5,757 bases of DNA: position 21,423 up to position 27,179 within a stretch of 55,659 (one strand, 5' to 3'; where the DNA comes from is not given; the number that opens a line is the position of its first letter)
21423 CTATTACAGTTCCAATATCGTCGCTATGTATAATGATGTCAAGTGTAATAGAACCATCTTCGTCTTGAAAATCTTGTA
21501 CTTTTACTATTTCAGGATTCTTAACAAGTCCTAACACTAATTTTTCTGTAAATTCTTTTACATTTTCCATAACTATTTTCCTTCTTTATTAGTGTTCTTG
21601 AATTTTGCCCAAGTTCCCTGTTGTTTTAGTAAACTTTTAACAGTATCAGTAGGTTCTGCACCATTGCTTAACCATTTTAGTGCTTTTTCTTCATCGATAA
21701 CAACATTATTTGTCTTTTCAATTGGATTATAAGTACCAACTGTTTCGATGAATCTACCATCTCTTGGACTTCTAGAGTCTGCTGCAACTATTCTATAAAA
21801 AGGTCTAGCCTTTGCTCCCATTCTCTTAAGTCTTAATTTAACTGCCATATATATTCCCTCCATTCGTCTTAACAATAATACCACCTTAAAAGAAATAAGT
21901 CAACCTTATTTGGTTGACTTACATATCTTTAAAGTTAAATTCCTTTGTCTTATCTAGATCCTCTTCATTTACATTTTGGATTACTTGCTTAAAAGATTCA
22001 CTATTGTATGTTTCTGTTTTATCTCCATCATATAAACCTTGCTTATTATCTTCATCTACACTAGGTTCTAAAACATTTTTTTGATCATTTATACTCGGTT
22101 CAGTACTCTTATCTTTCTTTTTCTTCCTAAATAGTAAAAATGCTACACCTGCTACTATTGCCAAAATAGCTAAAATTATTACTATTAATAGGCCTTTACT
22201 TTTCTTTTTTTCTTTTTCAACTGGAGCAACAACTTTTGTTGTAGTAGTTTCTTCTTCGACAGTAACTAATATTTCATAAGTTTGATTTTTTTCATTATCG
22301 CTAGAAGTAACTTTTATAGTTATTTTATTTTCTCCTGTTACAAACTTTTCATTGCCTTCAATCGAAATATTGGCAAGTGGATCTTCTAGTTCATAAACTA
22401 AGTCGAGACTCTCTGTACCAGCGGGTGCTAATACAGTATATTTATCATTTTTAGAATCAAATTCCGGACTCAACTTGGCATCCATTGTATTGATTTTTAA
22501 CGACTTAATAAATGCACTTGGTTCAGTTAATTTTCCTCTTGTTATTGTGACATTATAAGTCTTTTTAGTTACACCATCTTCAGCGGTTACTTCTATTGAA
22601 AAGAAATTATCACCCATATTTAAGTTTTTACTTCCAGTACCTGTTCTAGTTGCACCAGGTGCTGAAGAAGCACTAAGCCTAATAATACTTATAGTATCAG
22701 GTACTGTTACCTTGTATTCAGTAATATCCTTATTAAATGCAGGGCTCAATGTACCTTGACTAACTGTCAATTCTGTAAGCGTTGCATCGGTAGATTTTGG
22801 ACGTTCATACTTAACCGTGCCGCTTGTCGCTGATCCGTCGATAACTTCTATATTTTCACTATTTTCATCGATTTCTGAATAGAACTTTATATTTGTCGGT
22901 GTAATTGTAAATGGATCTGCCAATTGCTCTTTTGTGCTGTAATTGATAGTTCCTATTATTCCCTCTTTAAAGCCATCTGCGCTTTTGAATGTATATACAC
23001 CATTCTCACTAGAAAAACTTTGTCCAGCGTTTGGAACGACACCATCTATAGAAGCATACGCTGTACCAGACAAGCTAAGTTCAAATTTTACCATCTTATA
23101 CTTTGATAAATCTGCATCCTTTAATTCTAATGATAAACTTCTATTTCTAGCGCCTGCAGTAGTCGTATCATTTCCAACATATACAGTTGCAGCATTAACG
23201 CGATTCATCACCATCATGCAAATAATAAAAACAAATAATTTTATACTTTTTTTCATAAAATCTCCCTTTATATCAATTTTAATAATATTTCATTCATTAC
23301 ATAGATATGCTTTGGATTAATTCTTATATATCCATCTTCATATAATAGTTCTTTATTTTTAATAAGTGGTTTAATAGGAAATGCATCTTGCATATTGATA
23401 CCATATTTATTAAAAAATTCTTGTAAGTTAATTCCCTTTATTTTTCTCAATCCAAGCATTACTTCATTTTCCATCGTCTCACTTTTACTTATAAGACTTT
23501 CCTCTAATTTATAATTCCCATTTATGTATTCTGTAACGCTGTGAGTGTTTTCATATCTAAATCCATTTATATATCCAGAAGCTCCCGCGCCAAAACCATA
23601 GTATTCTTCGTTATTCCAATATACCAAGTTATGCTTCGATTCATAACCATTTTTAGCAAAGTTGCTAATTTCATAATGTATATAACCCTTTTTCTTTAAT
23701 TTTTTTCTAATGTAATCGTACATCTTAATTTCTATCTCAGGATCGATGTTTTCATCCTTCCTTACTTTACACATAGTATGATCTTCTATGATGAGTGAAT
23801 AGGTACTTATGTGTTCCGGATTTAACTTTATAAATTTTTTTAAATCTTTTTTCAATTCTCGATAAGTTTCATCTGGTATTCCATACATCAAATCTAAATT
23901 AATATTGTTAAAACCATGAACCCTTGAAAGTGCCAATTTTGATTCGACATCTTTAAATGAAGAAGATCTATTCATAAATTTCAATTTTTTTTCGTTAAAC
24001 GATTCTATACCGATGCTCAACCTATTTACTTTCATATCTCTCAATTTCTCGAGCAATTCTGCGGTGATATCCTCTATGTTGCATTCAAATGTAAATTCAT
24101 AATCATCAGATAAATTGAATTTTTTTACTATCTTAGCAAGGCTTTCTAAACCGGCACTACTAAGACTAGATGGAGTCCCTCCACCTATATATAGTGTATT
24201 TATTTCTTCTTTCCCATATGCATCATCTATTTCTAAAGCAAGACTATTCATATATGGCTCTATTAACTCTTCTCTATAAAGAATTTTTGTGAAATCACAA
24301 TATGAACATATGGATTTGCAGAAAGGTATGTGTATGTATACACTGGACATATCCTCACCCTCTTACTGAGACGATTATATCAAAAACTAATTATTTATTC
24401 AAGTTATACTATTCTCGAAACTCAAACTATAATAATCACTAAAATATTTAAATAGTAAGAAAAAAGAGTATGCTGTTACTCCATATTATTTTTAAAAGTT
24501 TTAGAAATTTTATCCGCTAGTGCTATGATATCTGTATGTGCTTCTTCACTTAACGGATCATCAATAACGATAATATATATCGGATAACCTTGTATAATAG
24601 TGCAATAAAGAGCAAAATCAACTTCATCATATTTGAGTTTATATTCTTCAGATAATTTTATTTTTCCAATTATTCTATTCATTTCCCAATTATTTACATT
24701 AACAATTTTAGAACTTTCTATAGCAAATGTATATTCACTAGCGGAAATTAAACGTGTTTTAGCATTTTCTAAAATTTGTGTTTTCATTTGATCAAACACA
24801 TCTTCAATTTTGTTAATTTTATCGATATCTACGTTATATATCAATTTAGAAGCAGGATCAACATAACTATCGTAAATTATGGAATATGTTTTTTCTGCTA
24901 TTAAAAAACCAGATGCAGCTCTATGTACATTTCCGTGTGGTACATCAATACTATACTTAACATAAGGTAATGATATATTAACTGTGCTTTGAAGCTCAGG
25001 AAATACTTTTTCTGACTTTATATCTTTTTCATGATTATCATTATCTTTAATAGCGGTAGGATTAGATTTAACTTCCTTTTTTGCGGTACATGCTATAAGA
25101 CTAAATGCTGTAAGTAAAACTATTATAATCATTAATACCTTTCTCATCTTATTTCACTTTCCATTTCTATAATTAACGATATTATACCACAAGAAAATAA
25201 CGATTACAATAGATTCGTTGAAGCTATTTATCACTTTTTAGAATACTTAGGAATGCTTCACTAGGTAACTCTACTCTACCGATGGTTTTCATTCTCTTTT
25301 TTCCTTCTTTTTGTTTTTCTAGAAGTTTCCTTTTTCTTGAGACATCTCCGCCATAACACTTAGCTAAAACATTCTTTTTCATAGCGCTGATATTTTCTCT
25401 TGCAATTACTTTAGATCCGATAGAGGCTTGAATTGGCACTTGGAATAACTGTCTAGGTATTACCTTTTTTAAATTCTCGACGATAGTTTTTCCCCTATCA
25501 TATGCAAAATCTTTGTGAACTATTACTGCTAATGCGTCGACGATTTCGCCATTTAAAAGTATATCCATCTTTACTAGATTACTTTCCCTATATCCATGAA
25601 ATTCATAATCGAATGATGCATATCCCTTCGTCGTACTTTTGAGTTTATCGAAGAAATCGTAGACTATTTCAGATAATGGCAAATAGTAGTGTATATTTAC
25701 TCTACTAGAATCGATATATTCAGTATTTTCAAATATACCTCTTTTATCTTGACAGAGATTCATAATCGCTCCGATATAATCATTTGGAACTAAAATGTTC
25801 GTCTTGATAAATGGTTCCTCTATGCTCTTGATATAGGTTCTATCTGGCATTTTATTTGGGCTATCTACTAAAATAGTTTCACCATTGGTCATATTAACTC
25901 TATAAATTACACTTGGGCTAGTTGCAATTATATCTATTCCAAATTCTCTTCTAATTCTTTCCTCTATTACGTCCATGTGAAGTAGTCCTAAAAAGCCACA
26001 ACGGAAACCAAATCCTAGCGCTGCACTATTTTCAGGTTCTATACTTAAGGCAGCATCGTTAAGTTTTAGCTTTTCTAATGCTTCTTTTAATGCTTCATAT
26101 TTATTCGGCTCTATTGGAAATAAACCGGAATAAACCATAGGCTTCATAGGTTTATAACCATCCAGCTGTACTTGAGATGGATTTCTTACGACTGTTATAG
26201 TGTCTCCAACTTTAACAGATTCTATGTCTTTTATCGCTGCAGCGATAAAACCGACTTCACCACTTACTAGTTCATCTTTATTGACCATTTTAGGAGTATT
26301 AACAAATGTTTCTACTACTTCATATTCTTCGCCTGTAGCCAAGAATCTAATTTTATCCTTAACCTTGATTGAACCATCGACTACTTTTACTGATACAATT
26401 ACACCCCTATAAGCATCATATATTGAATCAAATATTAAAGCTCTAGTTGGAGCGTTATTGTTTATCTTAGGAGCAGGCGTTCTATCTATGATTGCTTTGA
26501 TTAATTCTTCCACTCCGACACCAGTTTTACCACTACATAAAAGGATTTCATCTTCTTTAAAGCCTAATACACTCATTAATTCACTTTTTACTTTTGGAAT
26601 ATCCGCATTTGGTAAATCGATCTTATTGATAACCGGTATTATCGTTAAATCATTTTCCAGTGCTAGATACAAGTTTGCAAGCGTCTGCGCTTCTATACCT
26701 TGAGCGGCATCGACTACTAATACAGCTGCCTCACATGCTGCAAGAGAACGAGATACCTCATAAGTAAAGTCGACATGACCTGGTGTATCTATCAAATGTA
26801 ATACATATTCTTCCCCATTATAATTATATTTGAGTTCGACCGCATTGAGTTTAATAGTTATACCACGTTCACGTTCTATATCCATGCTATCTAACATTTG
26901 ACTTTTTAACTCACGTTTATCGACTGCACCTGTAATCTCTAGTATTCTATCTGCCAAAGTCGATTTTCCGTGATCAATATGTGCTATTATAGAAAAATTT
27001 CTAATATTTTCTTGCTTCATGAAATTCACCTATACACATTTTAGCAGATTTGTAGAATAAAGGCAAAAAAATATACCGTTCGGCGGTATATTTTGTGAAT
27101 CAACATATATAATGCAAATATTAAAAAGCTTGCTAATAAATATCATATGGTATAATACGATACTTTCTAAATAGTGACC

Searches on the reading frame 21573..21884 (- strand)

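Call 15: search_protein_families(library=pfam, proteins=[window:21573-21884:-], max_evalue=0.0001)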
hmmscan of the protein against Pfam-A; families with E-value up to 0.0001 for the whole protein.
window:21573-21884:- (103 aa): 1 family
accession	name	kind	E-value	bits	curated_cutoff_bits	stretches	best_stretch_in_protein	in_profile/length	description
PF00886.24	Ribosomal_S16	-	4.7e-28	97.4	27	1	21-79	1-62/62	Ribosomal protein S16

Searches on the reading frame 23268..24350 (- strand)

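Call 16: search_protein_families(library=pfam, proteins=[window:23268-24350:-], max_evalue=0.0001)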
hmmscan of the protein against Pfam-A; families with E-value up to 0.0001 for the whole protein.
window:23268-24350:- (360 aa): 2 families
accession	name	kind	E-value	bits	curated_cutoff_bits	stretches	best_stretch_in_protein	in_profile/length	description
PF04055.27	Radical_SAM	-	3.3e-25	89.6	29.5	1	5-171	1-164/166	Radical SAM superfamily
PF06969.22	HemN_C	-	9.1e-06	26.1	24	1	287-347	1-63/67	HemN C-terminal domain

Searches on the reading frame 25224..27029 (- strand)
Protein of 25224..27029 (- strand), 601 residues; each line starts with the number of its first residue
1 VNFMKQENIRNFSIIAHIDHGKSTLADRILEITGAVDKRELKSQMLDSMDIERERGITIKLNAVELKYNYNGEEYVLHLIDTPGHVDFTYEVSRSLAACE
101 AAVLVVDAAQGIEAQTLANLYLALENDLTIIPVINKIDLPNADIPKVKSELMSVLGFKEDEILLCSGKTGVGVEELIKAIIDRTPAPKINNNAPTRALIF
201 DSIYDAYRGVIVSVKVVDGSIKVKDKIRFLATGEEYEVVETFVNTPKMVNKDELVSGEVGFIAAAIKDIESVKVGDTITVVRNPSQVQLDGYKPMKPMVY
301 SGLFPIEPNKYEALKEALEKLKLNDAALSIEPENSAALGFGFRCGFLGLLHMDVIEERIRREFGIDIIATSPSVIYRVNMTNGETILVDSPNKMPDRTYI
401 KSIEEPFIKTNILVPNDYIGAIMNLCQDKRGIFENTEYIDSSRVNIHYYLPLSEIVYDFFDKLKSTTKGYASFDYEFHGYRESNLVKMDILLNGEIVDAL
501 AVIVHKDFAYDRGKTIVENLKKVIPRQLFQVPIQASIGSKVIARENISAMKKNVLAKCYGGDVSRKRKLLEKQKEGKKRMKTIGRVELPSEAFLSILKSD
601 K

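Call 16: search_protein_families(library=pfam, proteins=[window:25224-27029:-], max_evalue=0.0001)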
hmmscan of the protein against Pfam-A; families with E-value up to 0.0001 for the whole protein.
window:25224-27029:- (601 aa): 4 families
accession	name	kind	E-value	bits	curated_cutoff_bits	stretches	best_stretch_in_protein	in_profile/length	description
PF00009.33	GTP_EFTU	-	3.8e-56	190.1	26.5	1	7-185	1-187/188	Elongation factor Tu GTP binding domain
PF06421.17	LepA_C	-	3.2e-49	165.9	29.7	1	492-598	1-107/107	GTP-binding protein LepA C-terminus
PF00679.30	EFG_C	-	3.8e-25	88.2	27.9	1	403-490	2-88/89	Elongation factor G C-terminus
PF03144.31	GTP_EFTU_D2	-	7.6e-11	42.7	30.3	1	209-279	1-73/73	Elongation factor Tu domain 2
